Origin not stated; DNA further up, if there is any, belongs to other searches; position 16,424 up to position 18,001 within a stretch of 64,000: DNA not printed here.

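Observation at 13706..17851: Two-gene lipid operon: Cfa-like SAM methyltransferase plus an ACP / fatty acyl-AMP ligase / lysophospholipid acyltransferase fusion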

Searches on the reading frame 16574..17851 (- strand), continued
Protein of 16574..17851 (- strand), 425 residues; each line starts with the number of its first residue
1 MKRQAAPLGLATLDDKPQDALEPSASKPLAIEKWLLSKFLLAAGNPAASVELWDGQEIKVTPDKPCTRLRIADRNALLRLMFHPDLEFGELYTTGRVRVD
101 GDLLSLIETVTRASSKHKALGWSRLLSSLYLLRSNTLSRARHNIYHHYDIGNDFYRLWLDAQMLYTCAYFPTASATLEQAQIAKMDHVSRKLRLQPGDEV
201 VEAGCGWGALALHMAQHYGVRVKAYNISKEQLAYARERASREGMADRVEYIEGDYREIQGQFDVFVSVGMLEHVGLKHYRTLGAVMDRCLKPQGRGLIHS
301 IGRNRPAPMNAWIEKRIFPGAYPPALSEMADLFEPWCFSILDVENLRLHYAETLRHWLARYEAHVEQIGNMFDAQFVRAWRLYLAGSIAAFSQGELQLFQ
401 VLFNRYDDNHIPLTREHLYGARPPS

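Call 58: find_homologous_proteins(query=window:16574-17851:-, max_evalue=1e-20)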
Query window:16574-17851:- (425 aa): 8000 proteins with E <= 1e-20 among 8000 candidates; the best 120 are listed.
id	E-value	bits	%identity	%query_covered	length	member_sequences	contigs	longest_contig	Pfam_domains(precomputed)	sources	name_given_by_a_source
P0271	2.5e-291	984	100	100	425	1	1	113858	PF13847.13,PF13489.13,PF02353.27,PF05175.21,PF13649.13,PF08241.19,PF08242.19,PF25371.2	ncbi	ncbi:MAG: cyclopropane-fatty-acyl-phospholipid synthase family protein [Gammaproteobacteria bacteriu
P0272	3.1e-194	664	69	99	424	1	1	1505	PF13847.13,PF13489.13,PF02353.27,PF05175.21,PF13649.13,PF00891.25,PF08241.19,PF08242.19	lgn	-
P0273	5.7e-192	656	68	99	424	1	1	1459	PF13847.13,PF13489.13,PF02353.27,PF05175.21,PF13649.13,PF00891.25,PF08241.19,PF08242.19,PF25371.2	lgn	-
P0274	3.4e-191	654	67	99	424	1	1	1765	PF13847.13,PF13489.13,PF02353.27,PF05175.21,PF13649.13,PF00891.25,PF08241.19,PF08242.19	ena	-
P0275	9.4e-190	649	69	94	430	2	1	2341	PF13847.13,PF13489.13,PF02353.27,PF13649.13,PF08241.19,PF08242.19,PF25371.2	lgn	-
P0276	1.4e-187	642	68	96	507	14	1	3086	PF13847.13,PF13489.13,PF02353.27,PF05175.21,PF13649.13,PF08241.19,PF08242.19,PF25371.2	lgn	-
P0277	9.7e-187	639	65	99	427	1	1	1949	PF13847.13,PF13489.13,PF02353.27,PF05175.21,PF13649.13,PF08241.19,PF08242.19,PF25371.2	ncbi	-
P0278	2.3e-186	638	66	99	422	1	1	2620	PF13847.13,PF13489.13,PF02353.27,PF05175.21,PF13649.13,PF01209.25,PF08241.19,PF08242.19,PF25371.2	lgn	-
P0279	4.0e-186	637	65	99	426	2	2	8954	PF13847.13,PF13489.13,PF02353.27,PF05175.21,PF13649.13,PF08241.19,PF08242.19,PF25371.2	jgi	jgi:cyclopropane-fatty-acyl-phospholipid synthase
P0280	1.3e-185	636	67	94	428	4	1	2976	PF13847.13,PF13489.13,PF02353.27,PF05175.21,PF13649.13,PF08241.19,PF08242.19,PF25371.2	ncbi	-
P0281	1.3e-185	635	66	99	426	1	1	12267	PF13847.13,PF13489.13,PF02353.27,PF13649.13,PF08241.19,PF08242.19,PF25371.2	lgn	-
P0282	2.2e-185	635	64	99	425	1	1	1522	PF13847.13,PF13489.13,PF02353.27,PF05175.21,PF13649.13,PF08241.19,PF08242.19,PF25371.2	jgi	jgi:cyclopropane-fatty-acyl-phospholipid synthase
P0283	4.8e-185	634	67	94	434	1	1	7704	PF13847.13,PF13489.13,PF02353.27,PF05175.21,PF13649.13,PF01209.25,PF08241.19,PF08242.19,PF25371.2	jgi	jgi:cyclopropane-fatty-acyl-phospholipid synthase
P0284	2.3e-184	631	66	98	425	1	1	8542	PF13847.13,PF13489.13,PF02353.27,PF05175.21,PF13649.13,PF08241.19,PF08242.19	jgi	jgi:cyclopropane-fatty-acyl-phospholipid synthase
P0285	1.0e-183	629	64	99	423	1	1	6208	PF13847.13,PF13489.13,PF02353.27,PF05175.21,PF13649.13,PF08241.19,PF08242.19,PF25371.2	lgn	-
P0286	3.3e-183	628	65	100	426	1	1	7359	PF13847.13,PF13489.13,PF02353.27,PF13649.13,PF08241.19,PF08242.19,PF25371.2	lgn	-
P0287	4.6e-183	627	67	93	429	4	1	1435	PF13847.13,PF13489.13,PF02353.27,PF05175.21,PF13649.13,PF08241.19,PF08242.19,PF25371.2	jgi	jgi:cyclopropane-fatty-acyl-phospholipid synthase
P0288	8.8e-183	626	65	99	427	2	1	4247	PF13847.13,PF13489.13,PF02353.27,PF05175.21,PF13649.13,PF08241.19,PF08242.19,PF25371.2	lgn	-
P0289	1.8e-182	625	68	92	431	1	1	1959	PF13847.13,PF13489.13,PF02353.27,PF13649.13,PF08241.19,PF08242.19,PF25371.2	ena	-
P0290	1.8e-182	625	65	99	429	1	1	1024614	PF13847.13,PF13489.13,PF02353.27,PF05175.21,PF13649.13,PF08241.19,PF08242.19,PF25371.2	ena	-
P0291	7.2e-182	623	66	94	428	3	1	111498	PF13847.13,PF13489.13,PF02353.27,PF05175.21,PF13649.13,PF08241.19,PF08242.19,PF25371.2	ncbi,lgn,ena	-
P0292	8.3e-182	623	64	99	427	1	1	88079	PF13847.13,PF02353.27,PF13649.13,PF08241.19,PF08242.19,PF25371.2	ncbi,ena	-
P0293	3.2e-181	621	63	99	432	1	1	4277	PF13847.13,PF02353.27,PF13649.13,PF01209.25,PF08241.19,PF08242.19,PF25371.2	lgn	-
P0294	4.5e-181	621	65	99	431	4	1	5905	PF13847.13,PF13489.13,PF02353.27,PF05175.21,PF13649.13,PF08241.19,PF08242.19,PF25371.2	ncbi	-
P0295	7.5e-181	620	64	99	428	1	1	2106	PF13847.13,PF13489.13,PF02353.27,PF05175.21,PF13649.13,PF08241.19,PF08242.19,PF25371.2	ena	-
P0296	8.0e-181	620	67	93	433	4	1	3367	PF13847.13,PF13489.13,PF02353.27,PF13649.13,PF08241.19,PF08242.19,PF25371.2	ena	-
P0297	2.2e-180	618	65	97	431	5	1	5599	PF13847.13,PF13489.13,PF02353.27,PF13649.13,PF08241.19,PF08242.19,PF25371.2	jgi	-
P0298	5.6e-180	617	66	93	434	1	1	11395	PF13847.13,PF02353.27,PF13649.13,PF01209.25,PF08241.19,PF08242.19,PF25371.2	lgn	-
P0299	2.2e-179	615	63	99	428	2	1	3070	PF13847.13,PF13489.13,PF02353.27,PF05175.21,PF13649.13,PF08241.19,PF08242.19,PF25371.2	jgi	jgi:cyclopropane-fatty-acyl-phospholipid synthase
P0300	9.6e-179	613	64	99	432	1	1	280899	PF13847.13,PF13489.13,PF02353.27,PF13649.13,PF01209.25,PF08241.19,PF08242.19,PF25371.2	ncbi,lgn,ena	-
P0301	2.7e-178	611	68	91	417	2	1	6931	PF13847.13,PF13489.13,PF02353.27,PF13649.13,PF08241.19,PF08242.19,PF25371.2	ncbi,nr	ncbi:MAG: cyclopropane-fatty-acyl-phospholipid synthase family protein [Candidatus Competibacterales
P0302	3.3e-178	611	62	98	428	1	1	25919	PF13847.13,PF13489.13,PF02353.27,PF05175.21,PF13649.13,PF08241.19,PF08242.19,PF25371.2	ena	-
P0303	3.4e-178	611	66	96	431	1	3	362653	PF13847.13,PF13489.13,PF02353.27,PF05175.21,PF13649.13,PF08241.19,PF08242.19,PF25371.2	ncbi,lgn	ncbi:MAG: cyclopropane-fatty-acyl-phospholipid synthase family protein [Candidatus Competibacteracea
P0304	4.8e-177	607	62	98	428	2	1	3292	PF13847.13,PF13489.13,PF02353.27,PF05175.21,PF13649.13,PF08241.19,PF08242.19,PF25371.2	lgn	-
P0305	1.7e-176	605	63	99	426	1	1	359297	PF13847.13,PF13489.13,PF02353.27,PF05175.21,PF13649.13,PF01209.25,PF08241.19,PF08242.19,PF25371.2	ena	-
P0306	6.6e-176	603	70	87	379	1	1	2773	PF13847.13,PF13489.13,PF02353.27,PF13649.13,PF08241.19,PF08242.19,PF25371.2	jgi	-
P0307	1.8e-175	602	66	93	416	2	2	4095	PF13847.13,PF13489.13,PF02353.27,PF13649.13,PF08241.19,PF08242.19,PF25371.2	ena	-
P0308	2.3e-175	602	65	92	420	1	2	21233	PF13847.13,PF13489.13,PF02353.27,PF05175.21,PF13649.13,PF08241.19,PF08242.19,PF25371.2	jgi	-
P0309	2.7e-175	601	67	92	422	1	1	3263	PF13847.13,PF13489.13,PF02353.27,PF13649.13,PF08241.19,PF08242.19,PF25371.2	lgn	-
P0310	3.0e-175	601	63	99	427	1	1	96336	PF13847.13,PF13489.13,PF02353.27,PF05175.21,PF13649.13,PF08241.19,PF08242.19,PF25371.2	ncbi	-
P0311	3.2e-175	601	61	99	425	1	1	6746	PF13847.13,PF13489.13,PF02353.27,PF05175.21,PF13649.13,PF08241.19,PF08242.19,PF25371.2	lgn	-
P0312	3.7e-175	601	62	99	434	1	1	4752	PF13847.13,PF13489.13,PF02353.27,PF05175.21,PF13649.13,PF08241.19,PF08242.19,PF25371.2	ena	-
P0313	4.8e-175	601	65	92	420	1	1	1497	PF13847.13,PF13489.13,PF02353.27,PF13649.13,PF08241.19,PF08242.19,PF25371.2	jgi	jgi:cyclopropane-fatty-acyl-phospholipid synthase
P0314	7.9e-175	600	66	92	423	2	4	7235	PF13847.13,PF13489.13,PF02353.27,PF13649.13,PF08241.19,PF08242.19,PF25371.2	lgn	-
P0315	2.2e-174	599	62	99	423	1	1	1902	PF13847.13,PF02353.27,PF05175.21,PF13649.13,PF08241.19,PF08242.19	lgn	-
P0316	3.3e-174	598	61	100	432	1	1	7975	PF13847.13,PF13489.13,PF02353.27,PF05175.21,PF13649.13,PF01209.25,PF08241.19,PF08242.19,PF25371.2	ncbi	-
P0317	3.5e-174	598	62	99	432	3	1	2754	PF13847.13,PF13489.13,PF02353.27,PF13649.13,PF08241.19,PF08242.19,PF25371.2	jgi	jgi:cyclopropane-fatty-acyl-phospholipid synthase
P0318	1.3e-173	596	67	92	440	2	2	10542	PF13847.13,PF02353.27,PF05175.21,PF13649.13,PF00891.25,PF08241.19,PF08242.19,PF25371.2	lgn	-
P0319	1.5e-173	596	64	95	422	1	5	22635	PF13847.13,PF13489.13,PF02353.27,PF05175.21,PF13649.13,PF08241.19,PF08242.19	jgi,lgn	jgi:cyclopropane-fatty-acyl-phospholipid synthase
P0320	2.8e-173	595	62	99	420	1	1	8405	PF13847.13,PF13489.13,PF02353.27,PF05175.21,PF13649.13,PF08241.19,PF08242.19,PF25371.2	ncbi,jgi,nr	ncbi:MAG: cyclopropane-fatty-acyl-phospholipid synthase family protein [Candidatus Competibacteracea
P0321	6.4e-173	594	66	92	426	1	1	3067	PF13847.13,PF13489.13,PF02353.27,PF05175.21,PF13649.13,PF08241.19,PF08242.19,PF25371.2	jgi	-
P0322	7.3e-173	593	60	99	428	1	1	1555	PF13847.13,PF02353.27,PF05175.21,PF13649.13,PF08241.19,PF08242.19,PF25371.2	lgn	-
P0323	4.2e-172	591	61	99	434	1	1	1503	PF13847.13,PF13489.13,PF02353.27,PF05175.21,PF13649.13,PF01209.25,PF08241.19,PF08242.19,PF25371.2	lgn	-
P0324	9.9e-172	590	61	99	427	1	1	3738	PF13847.13,PF13489.13,PF02353.27,PF05175.21,PF13649.13,PF08241.19,PF08242.19,PF25371.2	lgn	-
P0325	1.1e-171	590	61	99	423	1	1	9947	PF13847.13,PF13489.13,PF02353.27,PF05175.21,PF13649.13,PF08241.19,PF08242.19,PF25371.2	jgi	-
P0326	1.3e-171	589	64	93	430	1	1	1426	PF13847.13,PF13489.13,PF02353.27,PF05175.21,PF13649.13,PF08241.19,PF08242.19,PF25371.2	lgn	-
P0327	2.3e-171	589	62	99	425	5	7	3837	PF13847.13,PF13489.13,PF02353.27,PF05175.21,PF13649.13,PF01209.25,PF08241.19,PF08242.19,PF25371.2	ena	-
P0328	2.4e-171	588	62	99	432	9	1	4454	PF13847.13,PF02353.27,PF13649.13,PF08241.19,PF25371.2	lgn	-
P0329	1.1e-170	586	66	90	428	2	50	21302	PF13847.13,PF13489.13,PF02353.27,PF05175.21,PF13649.13,PF08241.19,PF08242.19,PF25371.2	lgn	-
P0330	2.0e-170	585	63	95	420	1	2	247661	PF13847.13,PF13489.13,PF02353.27,PF05175.21,PF13649.13,PF08241.19,PF08242.19,PF25371.2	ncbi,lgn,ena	ncbi:MAG: cyclopropane-fatty-acyl-phospholipid synthase family protein [Gammaproteobacteria bacteriu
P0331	1.3e-169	583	62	99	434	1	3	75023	PF13847.13,PF02353.27,PF13649.13,PF08241.19,PF08242.19,PF25371.2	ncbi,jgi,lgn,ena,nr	ncbi:MAG TPA: cyclopropane-fatty-acyl-phospholipid synthase family protein [Sulfuricella sp.]|nr:cyc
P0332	1.8e-169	582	60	99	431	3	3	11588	PF13847.13,PF13489.13,PF02353.27,PF05175.21,PF13649.13,PF01209.25,PF08241.19,PF08242.19,PF25371.2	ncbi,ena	-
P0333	2.4e-169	582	62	98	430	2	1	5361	PF13847.13,PF13489.13,PF02353.27,PF05175.21,PF13649.13,PF08241.19,PF08242.19,PF25371.2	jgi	jgi:cyclopropane-fatty-acyl-phospholipid synthase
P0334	2.5e-169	582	62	96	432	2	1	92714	PF13847.13,PF13489.13,PF02353.27,PF13649.13,PF08241.19,PF08242.19,PF25371.2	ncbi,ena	-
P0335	2.6e-169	582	63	99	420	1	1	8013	PF13847.13,PF13489.13,PF02353.27,PF05175.21,PF13649.13,PF08241.19,PF08242.19,PF25371.2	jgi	jgi:cyclopropane-fatty-acyl-phospholipid synthase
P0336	4.9e-169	581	62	98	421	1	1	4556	PF13847.13,PF02353.27,PF13649.13,PF08241.19,PF08242.19,PF25371.2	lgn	-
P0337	9.3e-169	580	63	94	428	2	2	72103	PF13847.13,PF02353.27,PF13649.13,PF08241.19,PF08242.19,PF25371.2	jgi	jgi:cyclopropane-fatty-acyl-phospholipid synthase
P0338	5.5e-168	577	63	93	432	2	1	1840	PF13847.13,PF13489.13,PF02353.27,PF13649.13,PF08241.19,PF08242.19,PF25371.2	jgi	jgi:cyclopropane-fatty-acyl-phospholipid synthase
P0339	2.0e-167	576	61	96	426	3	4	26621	PF13847.13,PF13489.13,PF02353.27,PF05175.21,PF13649.13,PF08241.19,PF08242.19,PF25371.2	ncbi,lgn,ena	-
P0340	4.3e-167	574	64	91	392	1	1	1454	PF13847.13,PF13489.13,PF02353.27,PF05175.21,PF13649.13,PF08241.19,PF08242.19,PF25371.2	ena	-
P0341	4.8e-167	574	63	92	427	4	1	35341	PF13847.13,PF13489.13,PF02353.27,PF05175.21,PF13649.13,PF08241.19,PF08242.19,PF25371.2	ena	-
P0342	7.1e-167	574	65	92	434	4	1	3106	PF13847.13,PF02353.27,PF13649.13,PF08241.19,PF08242.19,PF25371.2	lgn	-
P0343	7.5e-167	574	62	94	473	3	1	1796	PF13847.13,PF13489.13,PF02353.27,PF13649.13,PF08241.19,PF08242.19,PF25371.2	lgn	-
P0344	1.0e-166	573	61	99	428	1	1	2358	PF13847.13,PF13489.13,PF02353.27,PF05175.21,PF13649.13,PF08241.19,PF08242.19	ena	-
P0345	1.1e-166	573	62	98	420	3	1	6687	PF13847.13,PF13489.13,PF02353.27,PF13649.13,PF08241.19,PF08242.19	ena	-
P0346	1.1e-166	573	62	94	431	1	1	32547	PF13847.13,PF13489.13,PF02353.27,PF13649.13,PF08241.19,PF08242.19,PF25371.2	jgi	jgi:cyclopropane-fatty-acyl-phospholipid synthase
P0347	2.3e-166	572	62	94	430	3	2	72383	PF13847.13,PF13489.13,PF02353.27,PF05175.21,PF13649.13,PF08241.19,PF08242.19,PF25371.2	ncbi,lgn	-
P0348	4.0e-166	571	64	92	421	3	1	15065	PF13847.13,PF13489.13,PF02353.27,PF13649.13,PF08241.19,PF08242.19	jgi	jgi:cyclopropane-fatty-acyl-phospholipid synthase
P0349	4.1e-166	571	63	92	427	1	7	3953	PF13847.13,PF13489.13,PF02353.27,PF05175.21,PF13649.13,PF08241.19,PF08242.19,PF25371.2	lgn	-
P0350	4.4e-166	571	60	99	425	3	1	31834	PF13847.13,PF13489.13,PF02353.27,PF13649.13,PF08241.19,PF08242.19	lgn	-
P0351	5.4e-166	571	68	87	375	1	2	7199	PF13847.13,PF13489.13,PF02353.27,PF05175.21,PF13649.13,PF08241.19,PF08242.19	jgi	-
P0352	5.9e-166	571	67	87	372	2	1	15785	PF13847.13,PF13489.13,PF02353.27,PF05175.21,PF13649.13,PF08241.19,PF08242.19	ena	-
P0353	6.1e-166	571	63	94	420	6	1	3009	PF13847.13,PF13489.13,PF02353.27,PF05175.21,PF13649.13,PF08241.19,PF08242.19,PF25371.2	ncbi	ncbi:MAG: cyclopropane-fatty-acyl-phospholipid synthase [Gammaproteobacteria bacterium]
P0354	8.9e-166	570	64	91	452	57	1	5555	PF13847.13,PF02353.27,PF13649.13,PF08241.19,PF08242.19,PF25371.2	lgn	-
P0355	2.3e-165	569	65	88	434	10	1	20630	PF13847.13,PF02353.27,PF13649.13,PF08241.19,PF08242.19,PF25371.2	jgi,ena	-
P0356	2.9e-165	568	63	93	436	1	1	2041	PF13847.13,PF02353.27,PF13649.13,PF00891.25,PF08241.19,PF08242.19,PF25371.2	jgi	-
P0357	4.2e-165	568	60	98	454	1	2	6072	PF13489.13,PF02353.27,PF13649.13,PF08241.19,PF25371.2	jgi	-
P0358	4.7e-165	568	61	93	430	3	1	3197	PF13847.13,PF13489.13,PF02353.27,PF05175.21,PF13649.13,PF08241.19,PF08242.19,PF25371.2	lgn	-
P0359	5.1e-165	568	62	92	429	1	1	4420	PF13847.13,PF13489.13,PF02353.27,PF05175.21,PF13649.13,PF08241.19,PF08242.19,PF25371.2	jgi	-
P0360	6.4e-165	567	63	92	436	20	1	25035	PF13847.13,PF13489.13,PF02353.27,PF05175.21,PF13649.13,PF08241.19,PF08242.19,PF25371.2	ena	-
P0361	7.0e-165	567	61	95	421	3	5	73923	PF13847.13,PF13489.13,PF02353.27,PF05175.21,PF13649.13,PF08241.19,PF08242.19,PF25371.2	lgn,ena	-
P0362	8.0e-165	567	60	98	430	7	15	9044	PF13847.13,PF13489.13,PF02353.27,PF05175.21,PF13649.13,PF08241.19,PF08242.19,PF25371.2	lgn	-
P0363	8.8e-165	567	62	93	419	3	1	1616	PF13847.13,PF13489.13,PF02353.27,PF05175.21,PF13649.13,PF08241.19,PF08242.19,PF25371.2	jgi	jgi:cyclopropane-fatty-acyl-phospholipid synthase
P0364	1.0e-164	567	63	93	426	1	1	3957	PF13847.13,PF13489.13,PF02353.27,PF13649.13,PF08241.19,PF08242.19,PF25371.2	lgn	-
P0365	1.1e-164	567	63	93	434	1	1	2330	PF13847.13,PF02353.27,PF13649.13,PF08241.19,PF08242.19,PF25371.2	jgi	jgi:cyclopropane-fatty-acyl-phospholipid synthase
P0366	1.3e-164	566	64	92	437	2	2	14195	PF13847.13,PF02353.27,PF13649.13,PF08241.19,PF08242.19,PF25371.2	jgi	jgi:cyclopropane-fatty-acyl-phospholipid synthase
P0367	1.6e-164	566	63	93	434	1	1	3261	PF13847.13,PF02353.27,PF13649.13,PF08241.19,PF08242.19,PF25371.2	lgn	-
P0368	1.8e-164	566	61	98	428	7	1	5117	PF13847.13,PF13489.13,PF02353.27,PF13649.13,PF08241.19,PF08242.19,PF25371.2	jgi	jgi:cyclopropane-fatty-acyl-phospholipid synthase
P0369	2.0e-164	566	61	94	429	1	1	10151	PF13847.13,PF13489.13,PF02353.27,PF05175.21,PF13649.13,PF08241.19,PF08242.19,PF25371.2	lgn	-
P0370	2.1e-164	566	64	92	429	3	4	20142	PF13847.13,PF13489.13,PF02353.27,PF13649.13,PF08241.19,PF08242.19,PF25371.2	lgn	-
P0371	3.6e-164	565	64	93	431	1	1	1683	PF13847.13,PF13489.13,PF02353.27,PF13649.13,PF08241.19,PF08242.19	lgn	-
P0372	4.3e-164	565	64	93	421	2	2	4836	PF13847.13,PF13489.13,PF02353.27,PF05175.21,PF13649.13,PF08241.19,PF08242.19,PF25371.2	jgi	-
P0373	4.9e-164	564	62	97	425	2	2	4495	PF13847.13,PF13489.13,PF02353.27,PF13649.13,PF08241.19,PF08242.19,PF25371.2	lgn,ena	-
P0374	5.4e-164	564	62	92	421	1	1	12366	PF13847.13,PF02353.27,PF05175.21,PF13649.13,PF08241.19,PF08242.19,PF25371.2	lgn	-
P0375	5.8e-164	564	61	93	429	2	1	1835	PF13847.13,PF13489.13,PF02353.27,PF05175.21,PF13649.13,PF08241.19,PF08242.19,PF25371.2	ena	-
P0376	6.5e-164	564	60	96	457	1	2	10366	PF13847.13,PF13489.13,PF02353.27,PF13649.13,PF08241.19,PF08242.19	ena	-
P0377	6.8e-164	564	62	93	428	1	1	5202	PF13847.13,PF13489.13,PF02353.27,PF05175.21,PF13649.13,PF08241.19,PF08242.19,PF25371.2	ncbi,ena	-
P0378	9.0e-164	564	62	93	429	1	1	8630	PF13847.13,PF13489.13,PF02353.27,PF05175.21,PF13649.13,PF08241.19,PF08242.19,PF25371.2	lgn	-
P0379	9.7e-164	563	60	98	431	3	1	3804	PF13847.13,PF13489.13,PF02353.27,PF13649.13,PF08241.19,PF08242.19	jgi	-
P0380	1.1e-163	563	61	99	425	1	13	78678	PF13847.13,PF13489.13,PF03848.21,PF02353.27,PF05175.21,PF13649.13,PF08241.19,PF08242.19,PF25371.2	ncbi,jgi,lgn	ncbi:MAG: cyclopropane-fatty-acyl-phospholipid synthase family protein [Pseudomonadota bacterium]|jg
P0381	1.2e-163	563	62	93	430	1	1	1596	PF13847.13,PF13489.13,PF02353.27,PF05175.21,PF13649.13,PF08241.19,PF08242.19,PF25371.2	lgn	-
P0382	1.5e-163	563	59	99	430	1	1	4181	PF13847.13,PF13489.13,PF02353.27,PF13649.13,PF08241.19,PF08242.19,PF25371.2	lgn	-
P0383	1.5e-163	563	60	100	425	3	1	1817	PF13847.13,PF13489.13,PF02353.27,PF13649.13,PF08241.19,PF08242.19,PF25371.2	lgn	-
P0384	1.5e-163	563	59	97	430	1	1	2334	PF13847.13,PF13489.13,PF02353.27,PF05175.21,PF13649.13,PF08241.19,PF08242.19,PF25371.2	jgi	jgi:cyclopropane-fatty-acyl-phospholipid synthase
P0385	1.8e-163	563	63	91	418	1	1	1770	PF13847.13,PF13489.13,PF02353.27,PF05175.21,PF13649.13,PF08241.19,PF08242.19,PF25371.2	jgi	jgi:cyclopropane-fatty-acyl-phospholipid synthase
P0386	1.9e-163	562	63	96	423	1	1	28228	PF13847.13,PF13489.13,PF02353.27,PF05175.21,PF13649.13,PF08241.19,PF08242.19,PF25371.2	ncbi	-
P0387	2.1e-163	562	62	93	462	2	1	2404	PF13847.13,PF13489.13,PF02353.27,PF13649.13,PF08241.19,PF08242.19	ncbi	-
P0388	2.1e-163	562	62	93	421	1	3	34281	PF13847.13,PF13489.13,PF02353.27,PF05175.21,PF13649.13,PF08241.19,PF08242.19,PF25371.2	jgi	-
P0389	2.2e-163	562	64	92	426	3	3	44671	PF13847.13,PF13489.13,PF02353.27,PF13649.13,PF08241.19,PF08242.19,PF25371.2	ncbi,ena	-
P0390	2.9e-163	562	60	96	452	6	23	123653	PF13847.13,PF13489.13,PF02353.27,PF13649.13,PF08241.19,PF08242.19,PF25371.2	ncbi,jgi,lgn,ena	jgi:cyclopropane-fatty-acyl-phospholipid synthase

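Call 59: find_encoding_contigs(protein=P0303, flank=5000, max_places=1)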
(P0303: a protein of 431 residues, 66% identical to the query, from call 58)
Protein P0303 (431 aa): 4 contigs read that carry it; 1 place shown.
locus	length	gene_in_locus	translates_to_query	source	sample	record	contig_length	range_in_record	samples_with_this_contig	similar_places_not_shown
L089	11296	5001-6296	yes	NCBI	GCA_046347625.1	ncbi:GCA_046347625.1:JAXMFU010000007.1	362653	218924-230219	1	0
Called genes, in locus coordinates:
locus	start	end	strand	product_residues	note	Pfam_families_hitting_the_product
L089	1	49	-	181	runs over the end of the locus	-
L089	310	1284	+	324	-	PF00126:HTH_1, PF03466:LysR_substrate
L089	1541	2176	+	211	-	PF01625:PMSR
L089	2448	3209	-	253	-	PF07722:Peptidase_C26, PF00117:GATase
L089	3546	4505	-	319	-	-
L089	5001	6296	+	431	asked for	PF25371:DUF7884, PF02353:CMAS, PF05175:MTS (weak), PF13489:Methyltransf_23, PF08241:Methyltransf_11, PF08242:Methyltransf_12, PF13649:Methyltransf_25, PF13847:Methyltransf_31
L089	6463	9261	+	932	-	PF00550:PP-binding (weak), PF00501:AMP-binding, PF01553:Acyltransferase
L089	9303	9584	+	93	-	PF07798:CCDC90-like (weak)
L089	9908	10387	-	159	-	PF00255:GSHPx, PF00578:AhpC-TSA (weak)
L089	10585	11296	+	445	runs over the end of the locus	-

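Call 60: find_encoding_contigs(protein=P0300, flank=5000, max_places=1)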
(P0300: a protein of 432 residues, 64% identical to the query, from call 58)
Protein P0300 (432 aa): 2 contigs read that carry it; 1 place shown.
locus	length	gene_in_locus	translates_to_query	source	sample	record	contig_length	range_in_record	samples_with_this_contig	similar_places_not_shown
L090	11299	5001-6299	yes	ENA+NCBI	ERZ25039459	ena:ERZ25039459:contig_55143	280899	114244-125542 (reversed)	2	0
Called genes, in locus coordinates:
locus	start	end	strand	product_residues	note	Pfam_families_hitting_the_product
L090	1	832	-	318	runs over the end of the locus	PF00293:NUDIX, PF14815:NUDIX_4, PF02581:TMP-TENI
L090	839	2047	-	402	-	PF01960:ArgJ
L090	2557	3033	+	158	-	PF12760:Zn_ribbon_IS1595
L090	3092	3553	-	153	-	-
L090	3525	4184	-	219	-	PF00156:Pribosyltran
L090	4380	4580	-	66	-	-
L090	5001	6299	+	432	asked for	PF25371:DUF7884 (weak), PF02353:CMAS, PF01209:Ubie_methyltran (weak), PF13489:Methyltransf_23, PF13649:Methyltransf_25, PF13847:Methyltransf_31, PF08241:Methyltransf_11, PF08242:Methyltransf_12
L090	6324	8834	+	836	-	PF00270:DEAD, PF04851:ResIII (weak), PF00271:Helicase_C, PF04408:WHD_HA2 (weak), PF24473:CON_HrpB (weak), PF08482:HrpB_C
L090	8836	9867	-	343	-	PF00814:TsaD, PF22521:HypF_C_2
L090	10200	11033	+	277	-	PF08323:Glyco_transf_5, PF13439:Glyco_transf_4 (weak), PF13579:Glyco_trans_4_4 (faint)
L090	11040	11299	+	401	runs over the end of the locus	PF00534:Glycos_transf_1, PF13692:Glyco_trans_1_4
